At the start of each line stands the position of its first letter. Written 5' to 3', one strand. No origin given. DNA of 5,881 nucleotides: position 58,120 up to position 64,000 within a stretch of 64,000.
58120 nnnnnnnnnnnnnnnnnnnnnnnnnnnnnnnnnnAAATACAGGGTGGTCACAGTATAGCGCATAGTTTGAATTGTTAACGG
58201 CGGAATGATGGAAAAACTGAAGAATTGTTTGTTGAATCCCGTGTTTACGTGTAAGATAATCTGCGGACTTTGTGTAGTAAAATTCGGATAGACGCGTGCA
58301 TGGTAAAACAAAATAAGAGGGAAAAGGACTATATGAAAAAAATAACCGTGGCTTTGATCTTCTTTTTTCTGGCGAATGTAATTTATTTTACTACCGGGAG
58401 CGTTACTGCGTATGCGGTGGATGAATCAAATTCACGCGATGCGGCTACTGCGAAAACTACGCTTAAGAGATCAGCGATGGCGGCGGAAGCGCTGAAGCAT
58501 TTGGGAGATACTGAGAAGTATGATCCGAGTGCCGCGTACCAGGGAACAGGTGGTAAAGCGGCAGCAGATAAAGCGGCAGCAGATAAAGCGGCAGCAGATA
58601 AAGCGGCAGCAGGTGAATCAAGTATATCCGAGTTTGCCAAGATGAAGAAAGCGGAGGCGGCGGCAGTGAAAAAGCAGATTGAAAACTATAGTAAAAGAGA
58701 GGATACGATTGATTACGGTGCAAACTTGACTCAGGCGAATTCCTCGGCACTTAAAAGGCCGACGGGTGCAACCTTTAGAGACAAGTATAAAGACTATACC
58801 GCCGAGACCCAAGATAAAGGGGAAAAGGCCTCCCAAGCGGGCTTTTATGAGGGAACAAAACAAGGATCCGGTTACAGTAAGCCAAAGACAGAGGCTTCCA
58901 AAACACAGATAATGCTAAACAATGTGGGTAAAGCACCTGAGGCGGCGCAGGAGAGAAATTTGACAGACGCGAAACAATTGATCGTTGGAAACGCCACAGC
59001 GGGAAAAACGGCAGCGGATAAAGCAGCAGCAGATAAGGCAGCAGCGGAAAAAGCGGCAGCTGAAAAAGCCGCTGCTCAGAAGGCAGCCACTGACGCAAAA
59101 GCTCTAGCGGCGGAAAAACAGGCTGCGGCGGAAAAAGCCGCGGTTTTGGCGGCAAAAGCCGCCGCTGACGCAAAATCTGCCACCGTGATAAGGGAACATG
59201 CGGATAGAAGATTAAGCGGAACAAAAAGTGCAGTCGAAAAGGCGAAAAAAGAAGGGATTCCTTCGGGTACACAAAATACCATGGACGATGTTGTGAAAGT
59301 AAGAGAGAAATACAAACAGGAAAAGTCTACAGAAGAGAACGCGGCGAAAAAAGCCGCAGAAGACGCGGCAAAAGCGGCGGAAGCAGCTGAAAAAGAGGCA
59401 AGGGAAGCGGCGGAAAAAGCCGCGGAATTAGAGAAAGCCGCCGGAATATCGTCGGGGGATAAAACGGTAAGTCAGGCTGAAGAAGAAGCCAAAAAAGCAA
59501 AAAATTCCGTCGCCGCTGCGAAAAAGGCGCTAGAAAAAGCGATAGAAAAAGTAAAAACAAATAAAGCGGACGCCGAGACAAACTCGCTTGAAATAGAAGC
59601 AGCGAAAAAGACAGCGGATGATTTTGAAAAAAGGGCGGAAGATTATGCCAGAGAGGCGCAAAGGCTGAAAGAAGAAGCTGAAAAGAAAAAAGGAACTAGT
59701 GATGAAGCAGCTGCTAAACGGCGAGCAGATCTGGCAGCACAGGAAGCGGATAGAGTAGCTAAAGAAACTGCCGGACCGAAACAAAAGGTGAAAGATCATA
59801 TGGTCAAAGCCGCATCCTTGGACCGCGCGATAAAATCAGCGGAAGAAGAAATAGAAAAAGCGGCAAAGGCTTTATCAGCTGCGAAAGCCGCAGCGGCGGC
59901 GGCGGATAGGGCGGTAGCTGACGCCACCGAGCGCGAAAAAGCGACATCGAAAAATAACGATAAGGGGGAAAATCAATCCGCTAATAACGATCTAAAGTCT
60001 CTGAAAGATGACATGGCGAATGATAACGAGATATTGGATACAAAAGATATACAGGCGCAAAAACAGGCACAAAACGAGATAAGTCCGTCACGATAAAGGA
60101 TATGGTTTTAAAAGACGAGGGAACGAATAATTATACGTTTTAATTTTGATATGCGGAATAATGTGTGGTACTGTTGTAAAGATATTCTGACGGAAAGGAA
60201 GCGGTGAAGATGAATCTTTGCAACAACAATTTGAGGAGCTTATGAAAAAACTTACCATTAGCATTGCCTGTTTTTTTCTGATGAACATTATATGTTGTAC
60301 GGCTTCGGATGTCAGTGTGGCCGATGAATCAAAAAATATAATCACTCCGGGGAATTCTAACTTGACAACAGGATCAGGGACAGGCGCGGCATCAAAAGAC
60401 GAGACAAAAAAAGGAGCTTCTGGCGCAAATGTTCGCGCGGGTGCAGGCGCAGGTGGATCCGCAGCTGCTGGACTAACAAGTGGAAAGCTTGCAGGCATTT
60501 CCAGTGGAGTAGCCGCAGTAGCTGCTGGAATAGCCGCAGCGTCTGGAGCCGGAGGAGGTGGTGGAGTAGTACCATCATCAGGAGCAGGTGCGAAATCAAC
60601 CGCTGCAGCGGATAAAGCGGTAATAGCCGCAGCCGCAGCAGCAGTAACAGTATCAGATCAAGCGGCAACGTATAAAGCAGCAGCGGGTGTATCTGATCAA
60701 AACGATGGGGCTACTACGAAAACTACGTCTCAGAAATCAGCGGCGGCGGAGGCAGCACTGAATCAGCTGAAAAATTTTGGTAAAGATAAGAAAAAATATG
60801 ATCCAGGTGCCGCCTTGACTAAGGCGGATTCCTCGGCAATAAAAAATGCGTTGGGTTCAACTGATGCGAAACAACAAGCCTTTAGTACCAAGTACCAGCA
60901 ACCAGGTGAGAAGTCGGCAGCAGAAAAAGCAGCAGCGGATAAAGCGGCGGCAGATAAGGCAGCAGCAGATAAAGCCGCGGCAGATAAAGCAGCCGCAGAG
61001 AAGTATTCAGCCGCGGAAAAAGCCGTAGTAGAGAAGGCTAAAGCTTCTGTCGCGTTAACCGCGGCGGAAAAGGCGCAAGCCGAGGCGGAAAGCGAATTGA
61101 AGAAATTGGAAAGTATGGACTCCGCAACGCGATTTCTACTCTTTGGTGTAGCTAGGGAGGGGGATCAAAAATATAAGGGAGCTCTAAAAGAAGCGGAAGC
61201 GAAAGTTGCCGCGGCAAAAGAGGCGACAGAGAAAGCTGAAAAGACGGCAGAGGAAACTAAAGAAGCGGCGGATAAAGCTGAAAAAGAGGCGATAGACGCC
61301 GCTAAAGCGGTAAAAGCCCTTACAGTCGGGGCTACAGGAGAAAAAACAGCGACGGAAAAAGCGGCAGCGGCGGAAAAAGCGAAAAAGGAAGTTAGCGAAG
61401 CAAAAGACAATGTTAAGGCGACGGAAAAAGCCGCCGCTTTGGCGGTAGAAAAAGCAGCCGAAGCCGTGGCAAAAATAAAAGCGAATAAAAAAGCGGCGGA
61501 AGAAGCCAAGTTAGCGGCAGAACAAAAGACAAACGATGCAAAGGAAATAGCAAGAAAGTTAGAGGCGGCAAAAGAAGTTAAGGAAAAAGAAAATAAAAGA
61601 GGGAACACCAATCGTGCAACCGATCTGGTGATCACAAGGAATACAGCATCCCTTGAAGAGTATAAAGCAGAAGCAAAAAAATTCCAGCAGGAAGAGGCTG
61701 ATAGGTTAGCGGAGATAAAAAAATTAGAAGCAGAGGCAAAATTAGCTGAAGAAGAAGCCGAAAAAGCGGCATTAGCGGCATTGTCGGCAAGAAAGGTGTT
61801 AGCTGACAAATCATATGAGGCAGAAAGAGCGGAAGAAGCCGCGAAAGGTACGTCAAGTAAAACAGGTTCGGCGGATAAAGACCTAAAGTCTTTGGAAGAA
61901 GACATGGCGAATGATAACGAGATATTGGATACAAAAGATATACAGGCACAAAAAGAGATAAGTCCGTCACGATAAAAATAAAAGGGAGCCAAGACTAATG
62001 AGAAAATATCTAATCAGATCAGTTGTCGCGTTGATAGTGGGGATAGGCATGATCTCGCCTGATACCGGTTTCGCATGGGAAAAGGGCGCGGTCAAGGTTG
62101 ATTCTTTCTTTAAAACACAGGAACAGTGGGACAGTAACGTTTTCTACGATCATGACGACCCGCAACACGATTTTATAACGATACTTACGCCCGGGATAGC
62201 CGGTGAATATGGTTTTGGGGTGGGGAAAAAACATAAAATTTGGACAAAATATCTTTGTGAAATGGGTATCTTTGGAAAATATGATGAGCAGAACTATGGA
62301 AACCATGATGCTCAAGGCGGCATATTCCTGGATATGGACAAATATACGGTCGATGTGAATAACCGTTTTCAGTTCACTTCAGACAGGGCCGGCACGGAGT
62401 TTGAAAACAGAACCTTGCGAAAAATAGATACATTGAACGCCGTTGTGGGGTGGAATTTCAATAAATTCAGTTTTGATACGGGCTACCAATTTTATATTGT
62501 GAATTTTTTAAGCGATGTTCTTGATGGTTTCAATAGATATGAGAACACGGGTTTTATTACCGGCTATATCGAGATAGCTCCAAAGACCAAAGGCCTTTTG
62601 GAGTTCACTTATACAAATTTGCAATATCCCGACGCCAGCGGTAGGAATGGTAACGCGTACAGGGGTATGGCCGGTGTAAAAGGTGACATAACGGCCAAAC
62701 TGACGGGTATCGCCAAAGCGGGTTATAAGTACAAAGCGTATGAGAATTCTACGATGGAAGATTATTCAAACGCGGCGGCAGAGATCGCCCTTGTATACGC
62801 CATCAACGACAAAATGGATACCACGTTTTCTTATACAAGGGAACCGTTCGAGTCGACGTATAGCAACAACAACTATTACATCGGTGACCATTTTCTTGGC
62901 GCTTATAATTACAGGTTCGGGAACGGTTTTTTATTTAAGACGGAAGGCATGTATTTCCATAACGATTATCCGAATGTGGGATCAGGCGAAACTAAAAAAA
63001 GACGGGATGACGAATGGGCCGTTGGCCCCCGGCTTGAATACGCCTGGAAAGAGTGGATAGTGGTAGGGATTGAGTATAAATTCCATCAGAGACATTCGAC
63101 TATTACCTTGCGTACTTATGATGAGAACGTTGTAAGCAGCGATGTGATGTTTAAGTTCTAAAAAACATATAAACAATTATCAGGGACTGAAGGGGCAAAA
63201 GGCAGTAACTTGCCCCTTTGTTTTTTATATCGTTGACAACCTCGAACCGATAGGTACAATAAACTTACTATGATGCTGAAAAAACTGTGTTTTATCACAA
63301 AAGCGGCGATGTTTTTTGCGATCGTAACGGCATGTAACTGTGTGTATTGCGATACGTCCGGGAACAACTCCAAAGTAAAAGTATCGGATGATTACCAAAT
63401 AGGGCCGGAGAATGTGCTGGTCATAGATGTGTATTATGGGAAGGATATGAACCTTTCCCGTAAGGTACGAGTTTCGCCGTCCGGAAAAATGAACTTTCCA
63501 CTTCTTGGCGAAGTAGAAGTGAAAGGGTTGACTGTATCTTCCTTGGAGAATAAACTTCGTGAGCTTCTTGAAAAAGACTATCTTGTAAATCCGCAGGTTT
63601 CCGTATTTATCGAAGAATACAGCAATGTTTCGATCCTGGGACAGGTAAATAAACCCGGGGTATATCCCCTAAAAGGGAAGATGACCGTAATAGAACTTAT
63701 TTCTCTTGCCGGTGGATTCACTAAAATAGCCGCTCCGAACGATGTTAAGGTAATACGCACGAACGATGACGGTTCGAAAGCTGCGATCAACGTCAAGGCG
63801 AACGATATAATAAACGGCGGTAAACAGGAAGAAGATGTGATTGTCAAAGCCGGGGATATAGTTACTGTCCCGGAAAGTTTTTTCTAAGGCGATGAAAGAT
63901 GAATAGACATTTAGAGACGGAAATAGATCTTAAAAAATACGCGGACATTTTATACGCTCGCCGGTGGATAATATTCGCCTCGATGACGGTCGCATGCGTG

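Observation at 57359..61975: Three consecutive secreted proteins share a conserved non-hydrophobic C-terminal tail (….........…EISPS): candidate novel sorting/recognition tag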

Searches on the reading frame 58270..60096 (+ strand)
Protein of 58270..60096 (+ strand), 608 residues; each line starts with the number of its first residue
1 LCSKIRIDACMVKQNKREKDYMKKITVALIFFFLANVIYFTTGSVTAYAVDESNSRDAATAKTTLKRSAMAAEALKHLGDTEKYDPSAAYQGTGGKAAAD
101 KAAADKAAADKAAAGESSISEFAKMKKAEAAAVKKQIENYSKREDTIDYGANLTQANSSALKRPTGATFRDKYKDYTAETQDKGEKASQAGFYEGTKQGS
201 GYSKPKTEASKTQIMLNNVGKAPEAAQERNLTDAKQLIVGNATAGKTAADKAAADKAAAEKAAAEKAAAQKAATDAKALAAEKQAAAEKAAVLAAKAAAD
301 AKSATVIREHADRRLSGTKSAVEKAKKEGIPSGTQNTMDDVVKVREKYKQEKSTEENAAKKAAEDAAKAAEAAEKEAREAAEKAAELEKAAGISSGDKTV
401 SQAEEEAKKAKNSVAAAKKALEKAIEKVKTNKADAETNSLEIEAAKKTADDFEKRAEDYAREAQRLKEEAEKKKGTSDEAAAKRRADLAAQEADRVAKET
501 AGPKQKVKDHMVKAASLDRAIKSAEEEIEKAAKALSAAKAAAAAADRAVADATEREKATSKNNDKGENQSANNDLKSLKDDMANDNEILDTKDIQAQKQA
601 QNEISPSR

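Call 3: search_protein_families(library=pfam, proteins=[window:58270-60096:+], max_evalue=0.1)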
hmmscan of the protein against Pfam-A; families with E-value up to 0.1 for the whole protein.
window:58270-60096:+ (608 aa): 0 families

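Call 4: search_protein_families(library=ncbifam, proteins=[window:58270-60096:+], max_evalue=0.1)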
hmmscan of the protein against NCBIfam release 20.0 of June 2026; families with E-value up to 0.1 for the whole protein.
window:58270-60096:+ (608 aa): 0 families

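Call 41: find_homologous_proteins(query=A4, max_evalue=0.01)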
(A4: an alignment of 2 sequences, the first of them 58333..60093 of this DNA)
Query A4 (2 sequences) (587 aa, profile of the alignment): 5 proteins with E <= 0.01 among 8000 candidates.
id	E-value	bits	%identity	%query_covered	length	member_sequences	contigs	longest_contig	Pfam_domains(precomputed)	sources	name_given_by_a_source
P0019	6.0e-284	962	100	100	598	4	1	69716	-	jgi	-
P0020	1.2e-4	39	-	-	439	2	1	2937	-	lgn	-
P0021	1.6e-3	35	28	8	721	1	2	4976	PF00376.30,PF13411.13,PF07382.17,PF02095.22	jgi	jgi:DNA-binding transcriptional MerR regulator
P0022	2.5e-3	35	28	8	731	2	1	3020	PF00376.30,PF13411.13,PF07382.17,PF02095.22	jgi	jgi:DNA-binding transcriptional MerR regulator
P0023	5.4e-3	34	26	11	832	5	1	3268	PF07603.18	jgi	-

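Call 62: predict_structure(alignment_id=A4)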
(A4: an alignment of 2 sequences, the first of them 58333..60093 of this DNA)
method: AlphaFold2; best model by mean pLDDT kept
length: 587 residues; sequences in the alignment: 2
mean_pLDDT: 68.9   pTM: 0.52
mean pLDDT of the five models: 68.9, 65.4, 64.5, 63.9, 63.2
residues with pLDDT >= 90: 204; 70-90: 109; 50-70: 80; < 50: 194
segments of 3 or more residues with pLDDT < 50: 1-78, 91-109, 119-153, 158-202, 204-206, 545-548, 583-587
pLDDT, mean of each block of 10 residues (from residue 1): 44 38 27 35 31 30 31 41 59 42 47 50 40 36 37 44 41 31 33 37 51 63 71 90 90 95 97 97 94 88 81 76 90 96 97 96 90 76 94 97 96 92 88 90 91 88 90 89 92 96 97 96 92 84 52 66 58 57 47
secondary structure, 60 per line:
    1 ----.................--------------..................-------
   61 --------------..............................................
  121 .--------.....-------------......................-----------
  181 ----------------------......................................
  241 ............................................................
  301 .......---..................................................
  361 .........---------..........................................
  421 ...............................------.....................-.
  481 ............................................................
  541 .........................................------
elements in order: H5-21 H36-53 H75-121 H130-134 H148-169 H203-307 H311-369 H379-451 H458-478 H480-581

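Call 68: fold_search(model_id=the predicted structure, library=pdb)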
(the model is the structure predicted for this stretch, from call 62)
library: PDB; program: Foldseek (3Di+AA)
matches with E <= 10: 221; with E <= 0.001: 0
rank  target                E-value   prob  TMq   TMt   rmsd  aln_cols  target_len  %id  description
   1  1wp1_B                3.3e-01  0.23  0.11  0.15  20.8       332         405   13  Crystal structure of the drug-discharge outer membrane protein, OprM (released 2004-11-02)
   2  6h2x                  4.6e-01  0.21  0.13  0.20  40.9       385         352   17  MukB coiled-coil elbow from E. coli (released 2019-03-06)
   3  7p5c_A                4.6e-01  0.18  0.11  0.15  25.2       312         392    9  Cryo-EM structure of human TTYH3 in Ca2+ and GDN (released 2021-08-11)
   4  9cpb_6V               5.1e-01  0.51  0.19  0.25  41.6       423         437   11  Atomic model of bovine Fallopian tube cilia doublet microtubule (48-nm periodicity) (released 2024-10-30)
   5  7p3r_B                5.9e-01  0.18  0.12  0.19  40.1       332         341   10  Helical structure of the toxin MakA from Vibrio cholera (released 2022-02-23)
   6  7cbc_A                8.7e-01  0.16  0.13  0.20  33.9       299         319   22  Crystal structure of a de novo designed switch protein caging a hemagglutinin binder (released 2020-12-23)
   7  2efk                  9.1e-01  0.20  0.13  0.25  35.3       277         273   16  Crystal structure of the EFC domain of Cdc42-interacting protein 4 (released 2007-05-29)
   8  7jh5_A                9.1e-01  0.15  0.12  0.20  31.5       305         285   19  Co-LOCKR: de novo designed protein switch (released 2020-09-02)
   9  2efl                  1.0e+00  0.63  0.20  0.40  31.0       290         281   13  Crystal structure of the EFC domain of formin-binding protein 17 (released 2007-05-29)
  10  7jh5_B                1.1e+00  0.16  0.13  0.22  34.1       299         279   20  Co-LOCKR: de novo designed protein switch (released 2020-09-02)
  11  5hu6_D                1.2e+00  0.11  0.11  0.22  28.3       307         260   18  Structure of the T. brucei haptoglobin-haemoglobin receptor bound to human haptolgobin-haemoglobin (released 2016-03-02)
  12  8otz_EZ               1.3e+00  0.41  0.21  0.27  42.9       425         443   12  48-nm repeat of the native axonemal doublet microtubule from bovine sperm (released 2023-11-22)
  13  2v0o_A                1.3e+00  0.20  0.14  0.26  31.4       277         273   16  FCHO2 F-BAR domain (released 2007-06-26)
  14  8iyj_T1               1.3e+00  0.15  0.16  0.20  51.9       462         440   13  Cryo-EM structure of the 48-nm repeat doublet microtubule from mouse sperm (released 2023-07-05)
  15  1qu7_A                1.4e+00  0.85  0.22  0.49   8.7       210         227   17  FOUR HELICAL-BUNDLE STRUCTURE OF THE CYTOPLASMIC DOMAIN OF A SERINE CHEMOTAXIS RECEPTOR (released 2000-07-12)
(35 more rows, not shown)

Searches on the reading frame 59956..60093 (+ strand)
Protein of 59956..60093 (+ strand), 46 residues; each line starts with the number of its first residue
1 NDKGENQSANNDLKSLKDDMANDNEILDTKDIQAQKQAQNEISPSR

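Call 19: find_homologous_proteins(query=A3, max_evalue=10)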
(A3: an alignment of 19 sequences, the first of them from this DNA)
Query A3 (19 sequences): 1233 candidates shared short words with the query, none scored E <= 10.

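Call 28: search_protein_representatives(alignment_id=A3)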
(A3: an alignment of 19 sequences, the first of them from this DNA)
Query: 19 sequences, 28 profile positions. Proteins with E-value up to 0.001 (for the whole library): 1; up to 1e-10: 0; up to 1e-30: 0. The best 1 are listed.
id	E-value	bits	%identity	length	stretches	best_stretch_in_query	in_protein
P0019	1.6e-05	40.3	-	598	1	1-25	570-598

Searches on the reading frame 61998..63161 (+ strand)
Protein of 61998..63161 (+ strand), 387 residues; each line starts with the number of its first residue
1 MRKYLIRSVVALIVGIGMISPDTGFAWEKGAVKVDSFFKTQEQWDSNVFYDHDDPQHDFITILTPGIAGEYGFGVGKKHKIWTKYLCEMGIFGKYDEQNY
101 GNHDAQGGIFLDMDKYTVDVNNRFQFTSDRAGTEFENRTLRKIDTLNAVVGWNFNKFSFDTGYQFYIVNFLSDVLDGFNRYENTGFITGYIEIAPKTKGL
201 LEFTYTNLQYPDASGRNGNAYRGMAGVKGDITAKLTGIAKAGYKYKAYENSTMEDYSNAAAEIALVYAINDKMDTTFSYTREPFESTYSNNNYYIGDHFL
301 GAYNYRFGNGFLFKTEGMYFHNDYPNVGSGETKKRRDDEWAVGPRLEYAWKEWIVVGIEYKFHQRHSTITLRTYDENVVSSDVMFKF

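Call 3: search_protein_families(library=pfam, proteins=[window:61998-63161:+], max_evalue=0.1)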
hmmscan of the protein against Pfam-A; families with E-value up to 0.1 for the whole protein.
window:61998-63161:+ (387 aa): 1 family
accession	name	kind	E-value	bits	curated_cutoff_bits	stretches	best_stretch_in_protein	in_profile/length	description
PF10082.15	BBP2_2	-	1.9e-15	57.1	23.7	1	36-386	17-377/378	Putative beta-barrel porin 2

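Call 4: search_protein_families(library=ncbifam, proteins=[window:61998-63161:+], max_evalue=0.1)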
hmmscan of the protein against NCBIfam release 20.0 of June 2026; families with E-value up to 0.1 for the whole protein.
window:61998-63161:+ (387 aa): 2 families
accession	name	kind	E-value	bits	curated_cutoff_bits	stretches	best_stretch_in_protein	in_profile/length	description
TIGR03016.1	pepcterm_hypo_1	hypoth_equivalog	1.1e-08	34.6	90.85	1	329-387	424-477/477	TIGR03016 family PEP-CTERM system-associated outer membrane protein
TIGR03014.2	EpsL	equivalog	3.7e-07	29.5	275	1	231-387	228-385/385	XrtB/PEP-CTERM-associated polysaccharide biosynthesis outer membrane protein EpsL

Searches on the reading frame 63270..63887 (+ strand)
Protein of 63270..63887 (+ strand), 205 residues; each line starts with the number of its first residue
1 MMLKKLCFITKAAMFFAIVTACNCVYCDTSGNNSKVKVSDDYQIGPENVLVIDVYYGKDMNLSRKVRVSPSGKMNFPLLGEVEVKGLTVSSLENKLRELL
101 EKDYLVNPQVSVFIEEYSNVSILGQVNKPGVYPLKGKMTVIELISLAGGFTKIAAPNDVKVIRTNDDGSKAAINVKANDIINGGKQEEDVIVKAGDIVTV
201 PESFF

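Call 3: search_protein_families(library=pfam, proteins=[window:63270-63887:+], max_evalue=0.1)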
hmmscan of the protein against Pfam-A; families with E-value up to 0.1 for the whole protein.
window:63270-63887:+ (205 aa): 3 families
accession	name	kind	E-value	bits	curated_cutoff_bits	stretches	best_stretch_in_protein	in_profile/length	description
PF02563.21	Poly_export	-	3.6e-21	75.6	28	1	38-114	3-76/77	Polysaccharide biosynthesis/export protein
PF10531.15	SLBB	-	2.5e-14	53.3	27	1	120-170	2-51/55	SLBB domain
PF22461.2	SLBB_2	-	3.3e-11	43.6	27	1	119-200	2-79/79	SLBB domain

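Call 4: search_protein_families(library=ncbifam, proteins=[window:63270-63887:+], max_evalue=0.1)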
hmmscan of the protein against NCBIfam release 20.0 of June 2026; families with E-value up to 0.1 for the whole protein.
window:63270-63887:+ (205 aa): 5 families
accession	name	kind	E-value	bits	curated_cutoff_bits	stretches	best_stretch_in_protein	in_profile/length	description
TIGR03027.2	pepcterm_export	equivalog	1.1e-35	122.8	180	1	41-205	2-169/169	XrtA/PEP-CTERM system exopolysaccharide export protein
TIGR03028.1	EpsE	equivalog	4.6e-32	111.3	262.65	1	41-200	1-159/239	polysaccharide export protein EpsE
NF041843.1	EpsY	equivalog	9.2e-21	74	320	1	33-200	44-210/211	exopolysaccharide export protein EpsY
NF011658.0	PRK15078.1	subfamily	5.6e-15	55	333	1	67-202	119-251/380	polysaccharide export protein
NF011722.0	PRK15175.1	equivalog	0.016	14.1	456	1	66-141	105-180/355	Vi polysaccharide ABC transporter protein VexA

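Call 57: find_encoding_contigs(protein=window:63270-63887:+, flank=10000, max_places=2)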
Protein window:63270-63887:+ (205 aa): 8 contigs read that carry it; 2 places shown.
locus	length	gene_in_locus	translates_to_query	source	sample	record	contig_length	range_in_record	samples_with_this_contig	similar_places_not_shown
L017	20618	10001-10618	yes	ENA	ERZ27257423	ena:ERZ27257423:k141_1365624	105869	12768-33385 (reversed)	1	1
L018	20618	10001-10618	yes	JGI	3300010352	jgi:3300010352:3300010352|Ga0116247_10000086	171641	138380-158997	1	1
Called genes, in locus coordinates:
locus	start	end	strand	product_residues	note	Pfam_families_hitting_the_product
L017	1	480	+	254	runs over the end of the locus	PF05096:Glu_cyclase_2 (faint)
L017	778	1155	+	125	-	PF14520:HHH_5 (faint), PF12836:HHH_3, PF00633:HHH (weak), PF14716:HHH_8 (faint)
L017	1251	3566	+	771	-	PF13567:DUF4131, PF03772:Competence, PF00753:Lactamase_B, PF12706:Lactamase_B_2 (faint)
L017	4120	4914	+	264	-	-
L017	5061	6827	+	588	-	-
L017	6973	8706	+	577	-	-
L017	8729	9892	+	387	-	PF10082:BBP2_2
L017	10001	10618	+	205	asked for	PF02563:Poly_export, PF10531:SLBB, PF22461:SLBB_2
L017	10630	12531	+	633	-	PF02706:Wzz, PF13807:GNVR, PF01656:CbiA, PF10609:ParA, PF13614:AAA_31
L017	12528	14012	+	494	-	PF04932:Wzy_C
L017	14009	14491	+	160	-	-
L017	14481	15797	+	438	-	PF04932:Wzy_C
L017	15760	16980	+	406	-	PF00534:Glycos_transf_1, PF13692:Glyco_trans_1_4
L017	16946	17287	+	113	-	PF02310:B12-binding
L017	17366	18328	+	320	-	PF04055:Radical_SAM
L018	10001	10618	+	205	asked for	PF02563:Poly_export, PF10531:SLBB, PF22461:SLBB_2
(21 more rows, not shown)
